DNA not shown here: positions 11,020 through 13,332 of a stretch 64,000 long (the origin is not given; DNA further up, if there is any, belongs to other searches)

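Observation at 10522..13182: Candidate undescribed two-gene defence module on the tRNA-Trp island: GHKL ATPase (with nuclease-like C-terminus) plus membrane-anchored HsdR-N-like PD-(D/E)xK protein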

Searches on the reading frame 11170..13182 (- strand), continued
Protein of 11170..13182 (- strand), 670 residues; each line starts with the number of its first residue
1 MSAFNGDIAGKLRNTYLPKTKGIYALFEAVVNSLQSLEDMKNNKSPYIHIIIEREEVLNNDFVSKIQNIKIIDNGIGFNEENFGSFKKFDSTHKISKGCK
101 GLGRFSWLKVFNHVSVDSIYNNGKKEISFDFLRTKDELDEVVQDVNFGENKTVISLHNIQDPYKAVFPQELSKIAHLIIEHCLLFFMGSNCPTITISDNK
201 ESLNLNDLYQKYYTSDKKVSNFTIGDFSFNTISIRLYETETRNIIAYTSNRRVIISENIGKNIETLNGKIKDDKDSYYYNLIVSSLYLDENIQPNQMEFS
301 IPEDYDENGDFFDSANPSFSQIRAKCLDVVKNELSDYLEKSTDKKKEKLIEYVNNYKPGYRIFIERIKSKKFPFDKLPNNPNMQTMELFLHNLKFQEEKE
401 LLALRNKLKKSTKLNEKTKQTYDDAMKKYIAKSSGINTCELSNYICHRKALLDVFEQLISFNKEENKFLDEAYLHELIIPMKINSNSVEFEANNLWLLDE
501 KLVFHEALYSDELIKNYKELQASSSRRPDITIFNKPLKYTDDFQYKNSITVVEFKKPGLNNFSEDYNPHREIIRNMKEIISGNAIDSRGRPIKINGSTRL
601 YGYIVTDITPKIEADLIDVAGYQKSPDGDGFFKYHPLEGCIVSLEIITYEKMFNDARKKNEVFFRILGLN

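Call 39: predict_structure(alignment_id=A1)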
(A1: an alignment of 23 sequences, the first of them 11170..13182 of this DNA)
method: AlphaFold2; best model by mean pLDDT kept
length: 670 residues; sequences in the alignment: 23
mean_pLDDT: 76.0   pTM: 0.62
mean pLDDT of the five models: 76.0, 75.9, 74.7, 73.1, 71.6
residues with pLDDT >= 90: 180; 70-90: 281; 50-70: 144; < 50: 65
segments of 3 or more residues with pLDDT < 50: 309-312, 412-414, 481-489, 504-543
pLDDT, mean of each block of 10 residues (from residue 1): 73 84 91 87 85 83 86 90 81 65 82 94 90 83 84 95 90 92 87 93 94 86 94 85 91 92 90 85 93 83 69 73 96 92 91 83 79 83 89 78 67 55 64 55 64 67 50 59 41 66 45 33 28 28 55 61 64 74 63 70 76 79 81 80 81 81 62
secondary structure, 60 per line:
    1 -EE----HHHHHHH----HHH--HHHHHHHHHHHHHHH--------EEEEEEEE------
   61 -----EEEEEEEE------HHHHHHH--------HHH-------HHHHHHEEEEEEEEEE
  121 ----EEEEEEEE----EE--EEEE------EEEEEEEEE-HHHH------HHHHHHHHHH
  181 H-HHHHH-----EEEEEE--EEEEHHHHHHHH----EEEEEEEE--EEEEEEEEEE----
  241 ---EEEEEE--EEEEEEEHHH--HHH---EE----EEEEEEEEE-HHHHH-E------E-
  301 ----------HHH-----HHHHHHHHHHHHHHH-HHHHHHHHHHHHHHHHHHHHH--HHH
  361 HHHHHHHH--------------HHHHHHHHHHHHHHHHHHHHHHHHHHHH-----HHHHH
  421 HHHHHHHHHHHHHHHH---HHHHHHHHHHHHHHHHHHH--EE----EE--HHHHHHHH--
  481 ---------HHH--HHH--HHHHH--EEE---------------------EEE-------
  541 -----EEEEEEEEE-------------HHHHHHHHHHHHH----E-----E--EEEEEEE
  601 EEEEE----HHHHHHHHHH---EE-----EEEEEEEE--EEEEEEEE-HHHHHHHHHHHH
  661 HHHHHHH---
elements in order (helices of 4 or more, strands of 3 or more residues): H8-14 H24-38 E47-54 E66-73 H80-86 H105-110 E111-120 E125-132 E141-144 E151-159 H161-164 H171-181 H183-187 E193-198 E201-204 H205-212 E217-224 E227-236 E244-249 E252-258 E276-284 H286-290 H319-333 H335-355 H358-368 H383-410 H416-436 H440-458 H471-478 H500-504 E507-509 E531-533 E546-554 H568-580 E594-605 H610-619 E630-637 E640-647 H649-667

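Call 42: find_encoding_contigs(protein=P0005, flank=6000, max_places=2)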
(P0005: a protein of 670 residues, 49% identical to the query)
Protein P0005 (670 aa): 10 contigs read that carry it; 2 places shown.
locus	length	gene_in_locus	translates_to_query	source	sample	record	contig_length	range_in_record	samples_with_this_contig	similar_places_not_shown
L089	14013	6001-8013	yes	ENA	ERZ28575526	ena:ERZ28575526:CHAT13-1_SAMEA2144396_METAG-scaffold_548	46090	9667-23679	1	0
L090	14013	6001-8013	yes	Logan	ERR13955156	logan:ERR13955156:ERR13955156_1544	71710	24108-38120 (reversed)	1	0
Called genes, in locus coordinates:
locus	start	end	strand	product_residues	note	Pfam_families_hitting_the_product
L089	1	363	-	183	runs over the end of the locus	-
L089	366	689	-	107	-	PF12599:DUF3768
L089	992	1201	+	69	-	-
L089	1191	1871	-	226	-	-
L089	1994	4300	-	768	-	PF03797:Autotransporter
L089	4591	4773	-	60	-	-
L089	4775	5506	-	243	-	-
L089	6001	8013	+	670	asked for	-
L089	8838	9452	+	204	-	PF10908:Tlde1_dom (weak)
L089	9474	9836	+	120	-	-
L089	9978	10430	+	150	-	PF22381:Staph_reg_Sar_Rot (weak), PF01047:MarR, PF12802:MarR_2, PF13463:HTH_27 (weak)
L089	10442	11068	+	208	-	PF00881:Nitroreductase, PF14512:TM1586_NiRdase (faint)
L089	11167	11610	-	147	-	-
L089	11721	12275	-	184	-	PF00383:dCMP_cyt_deam_1, PF14437:MafB19-deam, PF14439:Bd3614-deam (weak)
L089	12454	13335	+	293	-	-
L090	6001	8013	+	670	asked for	-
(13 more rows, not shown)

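Call 43: find_encoding_contigs(protein=P0004, flank=6000, max_places=2)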
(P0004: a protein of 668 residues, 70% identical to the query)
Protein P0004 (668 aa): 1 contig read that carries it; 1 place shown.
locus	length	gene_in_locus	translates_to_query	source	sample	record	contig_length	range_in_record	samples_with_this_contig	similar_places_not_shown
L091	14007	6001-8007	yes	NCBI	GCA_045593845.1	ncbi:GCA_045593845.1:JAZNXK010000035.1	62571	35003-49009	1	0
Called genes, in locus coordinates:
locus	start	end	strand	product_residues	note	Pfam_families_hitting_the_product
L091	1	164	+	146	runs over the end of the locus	-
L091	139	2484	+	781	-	PF09250:Prim-Pol, PF13148:DUF3987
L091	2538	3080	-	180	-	PF00929:RNase_T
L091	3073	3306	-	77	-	-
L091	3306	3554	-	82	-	-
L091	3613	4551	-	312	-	PF14281:PDDEXK_4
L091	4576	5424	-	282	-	-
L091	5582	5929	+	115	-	PF13560:HTH_31, PF01381:HTH_3, PF12844:HTH_19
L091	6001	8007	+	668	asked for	-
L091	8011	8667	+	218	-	-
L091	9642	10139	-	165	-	PF03734:YkuD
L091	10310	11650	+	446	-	PF00215:OMPdecase, PF00156:Pribosyltran (faint)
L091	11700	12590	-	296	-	PF02016:Peptidase_S66, PF17676:Peptidase_S66C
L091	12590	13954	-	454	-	PF01225:Mur_ligase, PF08245:Mur_ligase_M, PF02875:Mur_ligase_C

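Call 45: fold_search(model_id=the predicted structure, library=pdb)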
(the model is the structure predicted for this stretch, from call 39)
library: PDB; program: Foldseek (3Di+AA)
matches with E <= 10: 817; with E <= 0.001: 479
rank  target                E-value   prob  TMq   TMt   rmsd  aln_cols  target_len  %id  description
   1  8gae_A                1.3e-12  1.00  0.32  0.33   8.7       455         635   14  Hsp90 provides platform for CRaf dephosphorylation by PP5 (released 2023-04-26)
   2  9a6t_B                1.3e-12  1.00  0.32  0.34   9.6       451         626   12  Integrative model of DNAK-HTPG by crosslinking MS and deep learning (released 2024-09-18)
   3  8h77_B                1.5e-12  1.00  0.33  0.36   8.4       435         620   16  Hsp90-AhR-p23-XAP2 complex (released 2023-01-04)
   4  6xlc_A                1.6e-12  1.00  0.32  0.35   8.9       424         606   15  Full-length Hsc82 bound to AMPPNP (released 2021-06-30)
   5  6xlf_A                1.8e-12  1.00  0.35  0.38   8.0       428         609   16  Full-length Hsc82 in complex with Aha1 in the presence of AMP-PNP (released 2021-06-30)
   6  9kqn_B                3.3e-12  1.00  0.33  0.35   8.3       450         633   16  Hsp90-Cdc37-PINK1 complex (released 2025-10-15)
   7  7z37_AP1              4.3e-12  1.00  0.33  0.35   8.3       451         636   14  Structure of the RAF1-HSP90-CDC37 complex (RHC-II) (released 2022-09-14)
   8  7zr0_B                5.1e-12  1.00  0.33  0.34   9.1       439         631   15  CryoEM structure of HSP90-CDC37-BRAF(V600E) complex. (released 2022-12-14)
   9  9kqn_A                8.2e-12  1.00  0.33  0.35   7.6       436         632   16  Hsp90-Cdc37-PINK1 complex (released 2025-10-15)
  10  7l7i_A                8.6e-12  1.00  0.32  0.34   9.0       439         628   16  Cryo-EM structure of Hsp90:FKBP51:p23 closed-state complex (released 2021-08-25)
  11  8h77_A                9.6e-12  1.00  0.32  0.33   7.5       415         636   17  Hsp90-AhR-p23-XAP2 complex (released 2023-01-04)
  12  4j0b_B                9.6e-12  1.00  0.32  0.34   8.2       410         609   14  Structure of mitochondrial Hsp90 (TRAP1) with ADP-BeF3 (released 2014-01-22)
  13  4ipe_B                1.3e-11  1.00  0.32  0.35   7.5       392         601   14  Crystal structure of mitochondrial Hsp90 (TRAP1) with AMPPNP (released 2014-01-22)
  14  7zub_A                1.5e-11  1.00  0.34  0.36   8.3       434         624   16  Cryo-EM structure of the indirubin-bound Hsp90-XAP2-AHR complex (released 2022-11-23)
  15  7exp_B                1.5e-11  1.00  0.31  0.34   8.2       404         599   16  Crystal structure of zebrafish TRAP1 with AMPPNP and MitoQ (released 2022-01-05)
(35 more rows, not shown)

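Call 81: find_homologous_proteins(query=L049:7998-10019:+)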
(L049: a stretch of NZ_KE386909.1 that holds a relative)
Query L049:7998-10019:+ (673 aa): 2558 proteins with E <= 0.001 among 8000 candidates; the best 120 are listed.
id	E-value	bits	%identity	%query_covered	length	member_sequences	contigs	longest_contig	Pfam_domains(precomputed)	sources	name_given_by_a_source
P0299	0.0e+0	1482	96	100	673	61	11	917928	-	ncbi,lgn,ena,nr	ncbi:ATP-binding protein [Vibrio alginolyticus]|nr:hypothetical protein AVO50_13215 [Vibrio parahaem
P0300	0.0e+0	1457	94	100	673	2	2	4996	-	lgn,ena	-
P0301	0.0e+0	1455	94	100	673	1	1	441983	-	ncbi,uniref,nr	ncbi:hypothetical protein [Pseudoalteromonas sp. OANN1]|uniref:hypothetical protein n=1 Tax=Pseudoal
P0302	0.0e+0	1438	93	100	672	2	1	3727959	-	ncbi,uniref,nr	ncbi:hypothetical protein LY624_10445 [Pseudoalteromonas sp. N1230-9]|uniref:ATP-binding protein n=1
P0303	0.0e+0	1416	91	100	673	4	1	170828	-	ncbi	ncbi:TPA: ATP-binding protein [Photobacterium damselae]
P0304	0.0e+0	1401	90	100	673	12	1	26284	-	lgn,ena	-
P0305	0.0e+0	1390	92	97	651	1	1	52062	-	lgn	-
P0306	0.0e+0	1374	91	97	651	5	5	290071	-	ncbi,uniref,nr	ncbi:hypothetical protein VH1709_contig00043-0111 [Vibrio harveyi]|uniref:ATP-binding protein n=1 Ta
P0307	0.0e+0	1371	88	100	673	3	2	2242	-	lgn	-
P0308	0.0e+0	1367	91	97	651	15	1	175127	-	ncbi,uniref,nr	ncbi:ATP-binding protein [Vibrio cholerae]|uniref:DUF4263 domain-containing protein n=1 Tax=Vibrio c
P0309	0.0e+0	1342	89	97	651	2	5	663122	-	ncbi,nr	ncbi:ATP-binding protein [Vibrio parahaemolyticus]|nr:ATP-binding protein [Vibrio parahaemolyticus] 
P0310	0.0e+0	1289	81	100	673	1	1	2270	-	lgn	-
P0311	0.0e+0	1253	81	100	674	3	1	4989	-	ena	-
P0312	0.0e+0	1238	79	100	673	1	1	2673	-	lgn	-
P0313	0.0e+0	1232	79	100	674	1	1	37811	-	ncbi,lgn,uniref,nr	ncbi:hypothetical protein [Shewanella colwelliana]|uniref:hypothetical protein n=1 Tax=Shewanella co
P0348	2.2e-296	1003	65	100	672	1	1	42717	-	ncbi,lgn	ncbi:ATP-binding protein [Vibrio cholerae]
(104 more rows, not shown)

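Call 83: find_encoding_contigs(protein=P0308, flank=10000, max_places=2)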
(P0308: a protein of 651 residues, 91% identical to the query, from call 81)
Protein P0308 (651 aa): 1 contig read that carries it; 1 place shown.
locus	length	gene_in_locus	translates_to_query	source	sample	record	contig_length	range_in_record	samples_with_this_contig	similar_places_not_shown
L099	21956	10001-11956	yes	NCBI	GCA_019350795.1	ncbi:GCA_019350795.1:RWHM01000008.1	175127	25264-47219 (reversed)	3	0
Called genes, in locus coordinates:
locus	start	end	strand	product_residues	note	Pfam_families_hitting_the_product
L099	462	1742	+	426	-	PF04225:LysM_OapA (weak), PF19425:Csd3_N2, PF01551:Peptidase_M23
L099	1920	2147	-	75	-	-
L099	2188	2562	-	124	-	-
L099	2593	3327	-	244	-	-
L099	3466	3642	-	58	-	-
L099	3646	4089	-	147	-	PF10980:DUF2787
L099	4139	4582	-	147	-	PF10980:DUF2787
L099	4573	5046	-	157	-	PF04002:RadC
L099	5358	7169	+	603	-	PF03235:GmrSD_N, PF07510:GmrSD_C (weak)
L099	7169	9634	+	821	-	PF03235:GmrSD_N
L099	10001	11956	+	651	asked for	-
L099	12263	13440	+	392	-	PF01527:HTH_Tnp_1, PF13518:HTH_28 (weak), PF13384:HTH_23 (faint), PF13276:HTH_21, PF00665:rve, PF13683:rve_3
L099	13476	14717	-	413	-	PF13356:Arm-DNA-bind_3, PF14659:Phage_int_SAM_3, PF22022:Phage_int_M, PF00589:Phage_integrase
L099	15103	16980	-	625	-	PF03979:Sigma70_r1_1, PF00140:Sigma70_r1_2, PF04546:Sigma70_ner, PF04542:Sigma70_r2, PF04539:Sigma70_r3, PF04545:Sigma70_r4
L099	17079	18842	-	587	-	PF01807:Zn_ribbon_DnaG, PF08275:DNAG_N, PF01751:Toprim, PF13155:Toprim_2, PF13662:Toprim_4, PF10410:DnaB_bind, PF08278:DnaG_DnaB_bind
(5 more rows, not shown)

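Call 94: search_protein_families(library=pfam, proteins=[P0308, P0299, P0348], max_evalue=1)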
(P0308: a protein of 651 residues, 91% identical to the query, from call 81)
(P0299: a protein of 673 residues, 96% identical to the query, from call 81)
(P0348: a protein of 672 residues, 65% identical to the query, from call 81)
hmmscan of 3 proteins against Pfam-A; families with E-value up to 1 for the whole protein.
P0308 (651 aa): 1 family
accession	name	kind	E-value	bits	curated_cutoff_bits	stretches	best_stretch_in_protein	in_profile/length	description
PF01716.24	MSP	-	0.02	14.6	25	1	256-314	138-196/242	Manganese-stabilising protein / photosystem II polypeptide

P0299 (673 aa): 1 family
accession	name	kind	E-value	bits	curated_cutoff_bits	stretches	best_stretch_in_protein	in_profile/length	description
PF01716.24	MSP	-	0.11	12.1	25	1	278-322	138-182/242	Manganese-stabilising protein / photosystem II polypeptide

P0348 (672 aa): 3 families
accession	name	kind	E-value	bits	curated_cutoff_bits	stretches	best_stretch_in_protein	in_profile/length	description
PF04212.24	MIT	-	0.049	14.2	30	1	409-436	38-66/66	MIT (microtubule interacting and transport) domain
PF13589.12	HATPase_c_3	-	0.077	13.5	25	1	70-155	34-123/137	Histidine kinase-, DNA gyrase B-, and HSP90-like ATPase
PF02518.31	HATPase_c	-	0.19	12.6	26.4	1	27-106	12-76/111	Histidine kinase-, DNA gyrase B-, and HSP90-like ATPase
